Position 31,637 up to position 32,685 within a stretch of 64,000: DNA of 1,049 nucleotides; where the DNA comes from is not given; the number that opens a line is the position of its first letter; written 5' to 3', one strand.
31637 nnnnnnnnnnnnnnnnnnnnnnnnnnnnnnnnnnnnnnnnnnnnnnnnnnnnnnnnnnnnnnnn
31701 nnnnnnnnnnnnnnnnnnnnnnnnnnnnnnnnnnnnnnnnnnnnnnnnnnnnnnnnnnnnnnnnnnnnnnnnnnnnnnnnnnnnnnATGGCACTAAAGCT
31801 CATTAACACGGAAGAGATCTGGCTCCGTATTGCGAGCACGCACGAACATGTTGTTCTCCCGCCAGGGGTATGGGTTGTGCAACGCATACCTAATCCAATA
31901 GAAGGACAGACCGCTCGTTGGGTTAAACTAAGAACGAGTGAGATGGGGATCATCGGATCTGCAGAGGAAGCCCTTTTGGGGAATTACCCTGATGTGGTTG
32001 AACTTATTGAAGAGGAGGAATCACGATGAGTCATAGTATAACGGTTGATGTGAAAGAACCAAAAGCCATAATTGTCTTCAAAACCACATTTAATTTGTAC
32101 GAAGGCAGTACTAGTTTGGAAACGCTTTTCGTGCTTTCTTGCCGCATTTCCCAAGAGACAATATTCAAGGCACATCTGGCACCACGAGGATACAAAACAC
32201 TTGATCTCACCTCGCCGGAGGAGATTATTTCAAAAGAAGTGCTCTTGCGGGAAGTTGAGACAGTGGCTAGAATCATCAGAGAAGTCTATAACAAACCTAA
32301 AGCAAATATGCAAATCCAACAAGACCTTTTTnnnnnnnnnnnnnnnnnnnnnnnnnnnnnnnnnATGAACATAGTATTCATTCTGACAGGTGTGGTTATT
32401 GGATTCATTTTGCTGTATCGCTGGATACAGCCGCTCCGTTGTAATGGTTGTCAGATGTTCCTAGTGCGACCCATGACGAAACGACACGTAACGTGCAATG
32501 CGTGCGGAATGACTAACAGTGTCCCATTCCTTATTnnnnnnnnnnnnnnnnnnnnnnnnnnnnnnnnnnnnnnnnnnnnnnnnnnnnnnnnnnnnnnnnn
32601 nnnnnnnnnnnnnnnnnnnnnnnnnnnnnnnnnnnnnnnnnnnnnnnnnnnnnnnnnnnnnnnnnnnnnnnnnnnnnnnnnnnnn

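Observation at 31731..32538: Orphan three-gene cassette of small proteins behind a near-consensus promoter, between rplU and rmuC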

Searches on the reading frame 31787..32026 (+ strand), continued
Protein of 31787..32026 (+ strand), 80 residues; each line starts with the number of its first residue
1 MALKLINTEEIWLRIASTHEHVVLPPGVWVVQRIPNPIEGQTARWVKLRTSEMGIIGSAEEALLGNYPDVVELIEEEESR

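Call 93: list_cluster_members(proteins=[P0004, P0003, P0005, P0002, L089:34-261:+, L090:25-252:+, P0010, P0001, P0007, L001:10014-10334:+])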
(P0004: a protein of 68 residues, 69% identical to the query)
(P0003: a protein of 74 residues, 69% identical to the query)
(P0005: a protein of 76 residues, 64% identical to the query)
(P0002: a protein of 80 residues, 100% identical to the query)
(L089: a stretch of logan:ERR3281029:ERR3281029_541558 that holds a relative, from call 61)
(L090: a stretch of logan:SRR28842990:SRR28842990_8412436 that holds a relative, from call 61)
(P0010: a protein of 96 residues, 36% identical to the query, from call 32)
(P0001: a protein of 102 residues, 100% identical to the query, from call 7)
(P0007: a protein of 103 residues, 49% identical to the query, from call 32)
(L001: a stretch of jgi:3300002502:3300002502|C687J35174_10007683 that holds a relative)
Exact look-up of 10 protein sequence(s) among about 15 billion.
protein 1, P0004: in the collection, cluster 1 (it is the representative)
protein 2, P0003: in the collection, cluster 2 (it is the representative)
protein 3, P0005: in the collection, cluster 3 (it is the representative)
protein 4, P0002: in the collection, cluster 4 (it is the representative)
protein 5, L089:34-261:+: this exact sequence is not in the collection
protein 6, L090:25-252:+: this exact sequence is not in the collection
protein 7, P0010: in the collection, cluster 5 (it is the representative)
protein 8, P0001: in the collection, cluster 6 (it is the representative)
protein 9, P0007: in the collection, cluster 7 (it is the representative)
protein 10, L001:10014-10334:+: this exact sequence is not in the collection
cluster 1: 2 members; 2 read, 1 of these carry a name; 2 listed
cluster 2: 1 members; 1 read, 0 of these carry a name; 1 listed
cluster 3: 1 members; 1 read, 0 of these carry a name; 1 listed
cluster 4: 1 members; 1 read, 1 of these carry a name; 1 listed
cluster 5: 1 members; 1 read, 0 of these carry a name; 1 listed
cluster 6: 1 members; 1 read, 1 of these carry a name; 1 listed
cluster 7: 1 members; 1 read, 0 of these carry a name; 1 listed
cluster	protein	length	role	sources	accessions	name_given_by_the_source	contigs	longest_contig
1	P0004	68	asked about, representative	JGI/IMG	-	-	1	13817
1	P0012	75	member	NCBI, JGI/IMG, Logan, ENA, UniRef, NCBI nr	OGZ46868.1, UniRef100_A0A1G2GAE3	MAG: hypothetical protein A3J54_00200 [Candidatus Ryanbacteria bacterium ... | Uncharacterized protein n=1 Tax=Candidatus Ryanbacteria bacterium ...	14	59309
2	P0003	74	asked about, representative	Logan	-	-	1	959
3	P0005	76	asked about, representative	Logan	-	-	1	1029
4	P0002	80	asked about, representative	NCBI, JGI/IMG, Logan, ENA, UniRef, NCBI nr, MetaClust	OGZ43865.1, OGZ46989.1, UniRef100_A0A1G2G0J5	MAG: hypothetical protein A3J55_00310 [Candidatus Ryanbacteria bacterium ... | Uncharacterized protein n=1 Tax=Candidatus Ryanbacteria bacterium ... | MAG: hypothetical protein A2719_02775 [Candidatus Ryanbacteria bacterium ...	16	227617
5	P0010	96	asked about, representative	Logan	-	-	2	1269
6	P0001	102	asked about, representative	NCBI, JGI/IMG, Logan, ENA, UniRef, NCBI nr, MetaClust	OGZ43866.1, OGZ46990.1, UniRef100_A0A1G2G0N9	MAG: hypothetical protein A3J55_00315 [Candidatus Ryanbacteria bacterium ... | Uncharacterized protein n=1 Tax=Candidatus Ryanbacteria bacterium ... | MAG: hypothetical protein A2719_02780 [Candidatus Ryanbacteria bacterium ...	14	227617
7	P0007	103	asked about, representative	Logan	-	-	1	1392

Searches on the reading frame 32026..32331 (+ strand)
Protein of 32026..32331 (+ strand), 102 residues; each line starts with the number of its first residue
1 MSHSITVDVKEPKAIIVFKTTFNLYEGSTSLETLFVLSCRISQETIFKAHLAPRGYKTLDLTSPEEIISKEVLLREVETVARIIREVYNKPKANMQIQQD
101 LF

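Call 3: search_protein_families(library=pfam, proteins=[window:32026-32331:+], max_evalue=1)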
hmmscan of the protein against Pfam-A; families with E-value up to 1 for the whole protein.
window:32026-32331:+ (102 aa): 0 families

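Call 4: search_protein_families(library=phrogs, proteins=[window:32026-32331:+], max_evalue=1)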
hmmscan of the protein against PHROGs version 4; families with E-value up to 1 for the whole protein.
window:32026-32331:+ (102 aa): 0 families

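Call 7: find_homologous_proteins(query=window:32026-32331:+, max_evalue=0.01)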
Query window:32026-32331:+ (102 aa): 1 proteins with E <= 0.01 among 1 candidates.
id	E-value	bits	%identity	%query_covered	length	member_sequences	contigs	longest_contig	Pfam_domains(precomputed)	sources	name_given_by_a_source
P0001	5.2e-58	210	100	100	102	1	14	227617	-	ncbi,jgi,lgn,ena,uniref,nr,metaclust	ncbi:MAG: hypothetical protein A3J55_00315 [Candidatus Ryanbacteria bacterium RIFCSPHIGHO2_02_FULL_4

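Call 32: search_protein_representatives(protein=window:32026-32331:+)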
Query: 102 residues. Proteins with E-value up to 0.001 (for the whole library): 6; up to 1e-10: 2; up to 1e-30: 1. The best 6 are listed.
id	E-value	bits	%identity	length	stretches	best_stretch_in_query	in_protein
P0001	1.7e-58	210.4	100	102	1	1-102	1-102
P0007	1.2e-13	67.0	49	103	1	2-92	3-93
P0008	5.7e-09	52.1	38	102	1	4-101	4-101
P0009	5.7e-05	39.3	28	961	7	37-79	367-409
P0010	1.7e-04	37.7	36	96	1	4-89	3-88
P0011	2.3e-04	37.4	38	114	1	5-102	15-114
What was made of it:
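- ORF2 has 4 related clusters among 1.84 billion representatives (call 32).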

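Call 33: predict_structure(protein=window:32026-32331:+)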
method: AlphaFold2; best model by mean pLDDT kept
length: 102 residues; sequences in the alignment: 1
mean_pLDDT: 45.3   pTM: 0.33
mean pLDDT of the five models: 45.3, 45.2, 44.6, 42.4, 37.4
residues with pLDDT >= 90: 0; 70-90: 0; 50-70: 41; < 50: 61
segments of 3 or more residues with pLDDT < 50: 7-9, 42-74, 85-102
pLDDT, mean of each block of 10 residues (from residue 1): 51 55 54 52 39 34 40 51 49 30 32
secondary structure, 60 per line:
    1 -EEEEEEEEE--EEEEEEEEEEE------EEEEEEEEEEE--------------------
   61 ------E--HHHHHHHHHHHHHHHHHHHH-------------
elements in order: E2-10 E13-23 E30-40 H70-89
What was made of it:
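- The ORF2 structure could not be modelled (pLDDT 45 from a single sequence, call 33).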

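Call 38: search_solved_structures(query=A5, max_evalue=10)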
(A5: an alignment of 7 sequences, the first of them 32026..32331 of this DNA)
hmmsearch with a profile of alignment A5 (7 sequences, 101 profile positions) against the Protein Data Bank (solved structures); distinct sequences matched with E-value up to 10: 11.
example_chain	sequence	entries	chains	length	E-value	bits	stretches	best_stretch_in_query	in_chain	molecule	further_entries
37tt_A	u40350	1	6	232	0.14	15.7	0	52-85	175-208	Z4 c3ii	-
8rek_A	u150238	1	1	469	0.19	15.2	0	7-51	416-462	Apical membrane antigen 1 (Fragment)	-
9zn0_A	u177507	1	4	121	0.2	15.2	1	35-91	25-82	COMM domain-containing protein 10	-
3pmd_A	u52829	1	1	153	0.24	14.9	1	41-101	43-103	Conserved domain protein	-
9zmy_A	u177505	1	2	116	0.24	14.9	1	35-91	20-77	COMM domain-containing protein 10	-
5nqg_A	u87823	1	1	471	0.27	14.7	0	7-51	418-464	Apical merozoite antigen 1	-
9d92_A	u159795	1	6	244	0.34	14.4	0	49-85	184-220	Z4 c3i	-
8esd_T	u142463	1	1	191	0.46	14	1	36-91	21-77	COMM domain-containing protein 10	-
8f2r_J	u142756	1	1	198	0.49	13.9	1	36-91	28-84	COMM domain-containing protein 10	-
8p0w_J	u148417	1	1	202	0.52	13.8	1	35-91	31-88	COMM domain-containing protein 10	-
8f2u_J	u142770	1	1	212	0.57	13.7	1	36-91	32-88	COMM domain-containing protein 10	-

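Call 42: search_protein_families(library=pfam, alignment_id=A5, max_evalue=1)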
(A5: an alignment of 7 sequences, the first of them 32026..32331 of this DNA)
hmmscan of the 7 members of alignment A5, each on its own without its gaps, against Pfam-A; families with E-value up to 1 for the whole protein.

A. member 1, window:32026-32331:+ (102 aa): 0 families

B. families by the number of members that match (of 7 scanned): 2 families
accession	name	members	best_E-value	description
PF03484.21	B5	1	0.026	tRNA synthetase B5 domain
PF13820.11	NCOA6_TRADD-N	1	0.068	Nuclear receptor coactivator 6, TRADD-N domain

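Call 45: search_dna_similar(query=window:32026-32331:+, collection=phages, mode=protein, max_evalue=1, max_rows=10)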
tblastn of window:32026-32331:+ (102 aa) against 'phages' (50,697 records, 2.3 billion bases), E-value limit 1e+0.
No match.

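Call 51: find_encoding_contigs(protein=P0008, flank=6000)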
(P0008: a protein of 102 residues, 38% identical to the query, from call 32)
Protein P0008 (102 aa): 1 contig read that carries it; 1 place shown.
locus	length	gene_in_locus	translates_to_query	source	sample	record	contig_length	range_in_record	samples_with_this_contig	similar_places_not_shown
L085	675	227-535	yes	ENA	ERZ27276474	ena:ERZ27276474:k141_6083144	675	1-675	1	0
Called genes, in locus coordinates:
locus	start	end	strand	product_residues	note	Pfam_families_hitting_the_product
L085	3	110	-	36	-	?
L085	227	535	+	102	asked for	-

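Call 52: find_encoding_contigs(protein=P0011, flank=6000)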
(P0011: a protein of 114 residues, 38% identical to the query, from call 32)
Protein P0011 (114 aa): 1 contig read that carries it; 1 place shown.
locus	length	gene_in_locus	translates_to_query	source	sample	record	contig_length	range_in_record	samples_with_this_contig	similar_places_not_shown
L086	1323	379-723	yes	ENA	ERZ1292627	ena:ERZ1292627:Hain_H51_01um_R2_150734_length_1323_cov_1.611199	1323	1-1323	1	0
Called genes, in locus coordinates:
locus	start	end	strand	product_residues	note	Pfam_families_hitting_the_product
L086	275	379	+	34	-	-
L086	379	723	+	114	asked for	-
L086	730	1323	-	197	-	?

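Call 53: find_encoding_contigs(protein=P0007, flank=6000)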
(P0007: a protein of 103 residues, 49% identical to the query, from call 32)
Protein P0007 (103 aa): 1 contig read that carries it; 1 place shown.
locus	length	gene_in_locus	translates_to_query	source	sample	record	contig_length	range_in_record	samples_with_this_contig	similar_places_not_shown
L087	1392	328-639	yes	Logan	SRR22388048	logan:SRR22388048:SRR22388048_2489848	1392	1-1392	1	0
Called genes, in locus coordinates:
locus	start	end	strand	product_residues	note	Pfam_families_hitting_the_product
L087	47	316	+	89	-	-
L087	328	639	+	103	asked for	-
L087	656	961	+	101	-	-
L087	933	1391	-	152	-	?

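Call 61: find_encoding_contigs(protein=P0010, flank=6000)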
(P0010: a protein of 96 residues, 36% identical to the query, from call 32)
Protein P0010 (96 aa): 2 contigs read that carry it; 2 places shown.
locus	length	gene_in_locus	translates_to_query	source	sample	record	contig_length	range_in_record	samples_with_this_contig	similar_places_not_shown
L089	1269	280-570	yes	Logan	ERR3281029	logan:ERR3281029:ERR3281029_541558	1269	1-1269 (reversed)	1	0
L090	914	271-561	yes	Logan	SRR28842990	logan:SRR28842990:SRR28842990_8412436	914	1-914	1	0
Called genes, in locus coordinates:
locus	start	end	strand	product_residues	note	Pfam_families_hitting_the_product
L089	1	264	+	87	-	?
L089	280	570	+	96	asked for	-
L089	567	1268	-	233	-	?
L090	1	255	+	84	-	?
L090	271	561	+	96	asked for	-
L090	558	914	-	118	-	?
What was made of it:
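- A 4-nt 3' overlap of ORF2 with rmuC in L089 and L090 (call 61).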

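Call 69: search_protein_families(library=padloc, proteins=[window:32026-32331:+, L087:656-958:+, P0007, P0008, P0011], max_evalue=1)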
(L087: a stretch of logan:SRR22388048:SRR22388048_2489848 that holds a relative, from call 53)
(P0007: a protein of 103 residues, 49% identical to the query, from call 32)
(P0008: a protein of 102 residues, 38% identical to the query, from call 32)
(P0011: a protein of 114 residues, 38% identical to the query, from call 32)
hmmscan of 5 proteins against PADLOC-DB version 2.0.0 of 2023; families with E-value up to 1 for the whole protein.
window:32026-32331:+ (102 aa): 0 families

L087:656-958:+ (101 aa): 0 families

P0007 (103 aa): 0 families

P0008 (102 aa): 0 families

P0011 (114 aa): 1 family
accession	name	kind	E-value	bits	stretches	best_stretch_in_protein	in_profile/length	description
PDLC03121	Specificity_I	-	0.053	10.8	1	28-100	60-133/398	Type I specificity subunit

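Call 70: search_protein_families(library=ncbifam, proteins=[window:32026-32331:+, L087:656-958:+, P0007, P0008, P0011], max_evalue=1)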
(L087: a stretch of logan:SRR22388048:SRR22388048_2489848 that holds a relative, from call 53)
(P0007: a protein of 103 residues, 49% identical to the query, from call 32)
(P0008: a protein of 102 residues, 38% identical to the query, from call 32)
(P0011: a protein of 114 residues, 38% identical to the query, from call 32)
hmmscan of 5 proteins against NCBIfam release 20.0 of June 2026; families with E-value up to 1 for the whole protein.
window:32026-32331:+ (102 aa): 0 families

L087:656-958:+ (101 aa): 0 families

P0007 (103 aa): 0 families

P0008 (102 aa): 1 family
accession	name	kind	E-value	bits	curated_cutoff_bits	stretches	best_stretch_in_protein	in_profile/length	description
NF010081.0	PRK13566.1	equivalog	0.043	12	645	1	20-102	78-160/729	anthranilate synthase component I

P0011 (114 aa): 1 family
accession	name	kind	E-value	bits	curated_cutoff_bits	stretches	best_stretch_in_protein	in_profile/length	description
NF005268.0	PRK06770.1-4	subfamily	0.18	11.5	277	1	42-79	78-115/188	hypothetical protein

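Call 87: fold_search(model_id=the predicted structure, library=pdb)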
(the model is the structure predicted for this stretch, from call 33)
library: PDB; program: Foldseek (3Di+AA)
matches with E <= 10: 761; with E <= 0.001: 0
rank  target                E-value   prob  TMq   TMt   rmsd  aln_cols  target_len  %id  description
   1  3l1f                  2.4e-01  0.92  0.32  0.34   2.0        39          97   20  Bovine AlphaA crystallin (released 2010-05-12)
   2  9nu3_D                3.7e-01  0.41  0.30  0.13  17.0        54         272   13  Uromodulin filament lattice in the kinked arrangement from human urine (released 2025-05-21)
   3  4m5t_E                4.0e-01  0.85  0.32  0.38   2.1        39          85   15  Disulfide trapped human alphaB crystallin core domain in complex with C-terminal peptide (released 2014-04-09)
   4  9nu2_D                4.5e-01  0.20  0.27  0.11  17.4        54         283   13  Uromodulin filament lattice in the straight arrangement from human urine (released 2025-05-21)
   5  3l1e                  5.1e-01  0.82  0.32  0.32   2.0        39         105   20  Bovine AlphaA crystallin Zinc Bound (released 2010-05-12)
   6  6nqb_Q                6.9e-01  0.33  0.24  0.29   4.1        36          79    8  Role of Era in Assembly and Homeostasis of the Ribosomal Small Subunit (released 2019-06-26)
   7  7pfp_C                6.9e-01  0.28  0.30  0.09  16.8        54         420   13  Full-length cryo-EM structure of the native human uromodulin (UMOD)/Tamm-Horsfall protein (THP) filament (released 2022-03-16)
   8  2hql_A                6.9e-01  0.20  0.23  0.23   5.9        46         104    9  Crystal structure of a small single-stranded DNA binding protein from Mycoplasma pneumoniae (released 2007-05-01)
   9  7pkq_q                6.9e-01  0.14  0.26  0.20  14.7        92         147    4  Small subunit of the Chlamydomonas reinhardtii mitoribosome (released 2023-06-14)
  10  4m5t_C                7.3e-01  0.66  0.30  0.35   2.4        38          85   16  Disulfide trapped human alphaB crystallin core domain in complex with C-terminal peptide (released 2014-04-09)
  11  4uje_BL               7.3e-01  0.38  0.29  0.21   5.8        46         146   11  Regulation of the mammalian elongation cycle by 40S subunit rolling: a eukaryotic-specific ribosome rearrangement (released 2014-07-16)
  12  7pfp_A                7.7e-01  0.25  0.30  0.07  16.8        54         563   13  Full-length cryo-EM structure of the native human uromodulin (UMOD)/Tamm-Horsfall protein (THP) filament (released 2022-03-16)
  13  8y0x_SL               8.2e-01  0.35  0.28  0.21   3.6        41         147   10  Dormant ribosome with SERBP1 (released 2024-02-07)
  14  5aj0_BL               8.2e-01  0.35  0.28  0.20   4.2        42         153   10  Cryo electron microscopy of actively translating human polysomes (POST state). (released 2015-05-20)
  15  7pzy_M                8.2e-01  0.33  0.29  0.22   7.6        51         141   10  Structure of the vacant Candida albicans 80S ribosome (released 2022-05-18)
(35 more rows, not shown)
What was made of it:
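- Tried and rejected: The ORF2 single-sequence model was unusable (pLDDT 45) and its Foldseek hits are meaningless (calls 33, 87).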

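Call 89: find_related_loci(query=window:32026-32331:+, collection=viral_contigs, flank=3000)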
Query window:32026-32331:+ (102 aa) in viral_contigs; peptide patterns used: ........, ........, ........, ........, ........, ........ (x = any residue, [..] = any of these).
20 stretches matched a pattern, but none encodes a relative of the query by tblastn (E <= 1e-3).

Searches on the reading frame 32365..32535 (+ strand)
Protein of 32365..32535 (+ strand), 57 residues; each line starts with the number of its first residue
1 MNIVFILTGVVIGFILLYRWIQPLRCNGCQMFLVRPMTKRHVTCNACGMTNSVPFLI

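Call 3: search_protein_families(library=pfam, proteins=[window:32365-32535:+], max_evalue=1)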
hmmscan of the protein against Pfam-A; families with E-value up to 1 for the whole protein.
window:32365-32535:+ (57 aa): 8 families
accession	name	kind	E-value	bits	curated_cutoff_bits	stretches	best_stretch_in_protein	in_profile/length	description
PF00130.28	C1_1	-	0.00079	19.6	26.5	1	21-50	9-37/53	Phorbol esters/diacylglycerol binding domain (C1 domain)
PF04810.20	zf-Sec23_Sec24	-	0.00092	19.6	25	1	23-54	1-36/39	Sec23/Sec24 zinc finger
PF23477.1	zf_Tbcl_2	-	0.0068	16.5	27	1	41-55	5-19/37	Probable treble clef zinc finger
PF15749.10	MRNIP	-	0.0092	17.2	27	1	24-53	2-32/106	MRN-interacting protein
PF00569.23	ZZ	-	0.024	14.9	21.4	1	39-55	2-18/45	Zinc finger, ZZ type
PF19134.6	DUF5817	-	0.059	13.8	31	1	26-52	6-32/57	Domain of unknown function (DUF5817)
PF09527.15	ATPase_gene1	-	0.15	12.6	26.6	1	3-20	37-54/54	Putative F0F1-ATPase subunit Ca2+/Mg2+ transporter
PF23547.1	Zn_ribbon_FGT1_1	-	0.36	10.9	27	0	24-54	3-33/35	FORGETTER1 first zinc ribbon domain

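Call 4: search_protein_families(library=phrogs, proteins=[window:32365-32535:+], max_evalue=1)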
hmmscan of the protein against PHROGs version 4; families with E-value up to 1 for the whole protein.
window:32365-32535:+ (57 aa): 3 families
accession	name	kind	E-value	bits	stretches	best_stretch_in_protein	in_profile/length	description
phrog_36349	-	unknown function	0.34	11.8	0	5-40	12-41/58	-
phrog_22001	-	unknown function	0.37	11.8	0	18-32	20-32/63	-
phrog_3879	-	unknown function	0.98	10.3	0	3-15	5-17/54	-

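Call 9: find_homologous_proteins(query=window:32365-32535:+, max_evalue=0.01)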
Query window:32365-32535:+ (57 aa): 1 proteins with E <= 0.01 among 1 candidates.
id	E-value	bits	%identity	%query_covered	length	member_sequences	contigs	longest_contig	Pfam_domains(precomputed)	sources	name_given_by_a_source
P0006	3.8e-27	110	100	88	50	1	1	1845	-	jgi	-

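Call 60: find_encoding_contigs(protein=P0006, flank=3000)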
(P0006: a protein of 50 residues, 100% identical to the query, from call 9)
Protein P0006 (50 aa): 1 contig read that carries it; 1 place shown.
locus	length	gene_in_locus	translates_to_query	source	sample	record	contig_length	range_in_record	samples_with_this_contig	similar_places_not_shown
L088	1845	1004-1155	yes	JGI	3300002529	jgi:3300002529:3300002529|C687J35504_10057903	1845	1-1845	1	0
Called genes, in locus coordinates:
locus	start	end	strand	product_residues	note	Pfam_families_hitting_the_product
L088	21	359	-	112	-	PF00829:Ribosomal_L21p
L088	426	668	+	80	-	-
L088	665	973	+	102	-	-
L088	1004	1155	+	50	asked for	-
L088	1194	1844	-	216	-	PF02646:RmuC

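Call 69: search_protein_families(library=padloc, proteins=[window:32365-32535:+], max_evalue=1)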
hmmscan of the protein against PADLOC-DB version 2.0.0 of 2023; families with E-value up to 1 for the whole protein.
window:32365-32535:+ (57 aa): 0 families

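Call 70: search_protein_families(library=ncbifam, proteins=[window:32365-32535:+], max_evalue=1)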
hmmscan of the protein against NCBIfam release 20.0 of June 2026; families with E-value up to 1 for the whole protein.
window:32365-32535:+ (57 aa): 4 families
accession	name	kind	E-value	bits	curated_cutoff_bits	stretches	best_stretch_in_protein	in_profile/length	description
TIGR04272.1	cxxc_cxxc_Mbark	domain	0.0075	16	36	1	41-55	5-19/37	CxxC-x17-CxxC domain-containing protein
NF004071.0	PRK05580.2-3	equivalog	0.12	10.2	1105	1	24-54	450-480/735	primosomal protein N'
NF004070.0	PRK05580.2-2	equivalog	0.16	10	921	1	24-54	445-475/729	primosomal protein N'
NF034126.3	PRK09521.1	equivalog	0.22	11.3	90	1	25-51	146-170/180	exosome complex RNA-binding protein Csl4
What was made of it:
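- On Zinc-ribbon domain (ORF3): TIGR04272 scores 16 against 36 (calls 3, 70).
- Closest known: Small membrane-anchored zinc-ribbon proteins. Same: Its weak hits are to zinc-finger models such as C1_1, zf-Sec23_Sec24 and TIGR04272 (calls 3, 70).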

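Call 84: search_dna_similar(query=window:32365-32535:+, collection=phages, mode=protein, max_evalue=1, max_rows=8)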
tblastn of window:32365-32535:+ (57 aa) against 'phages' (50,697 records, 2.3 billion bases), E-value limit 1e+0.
No match.

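Call 90: find_related_loci(query=window:32365-32535:+, collection=viral_contigs, flank=3000)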
Query window:32365-32535:+ (57 aa) in viral_contigs; peptide patterns used: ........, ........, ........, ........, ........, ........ (x = any residue, [..] = any of these).
25 stretches matched a pattern, but none encodes a relative of the query by tblastn (E <= 1e-3).
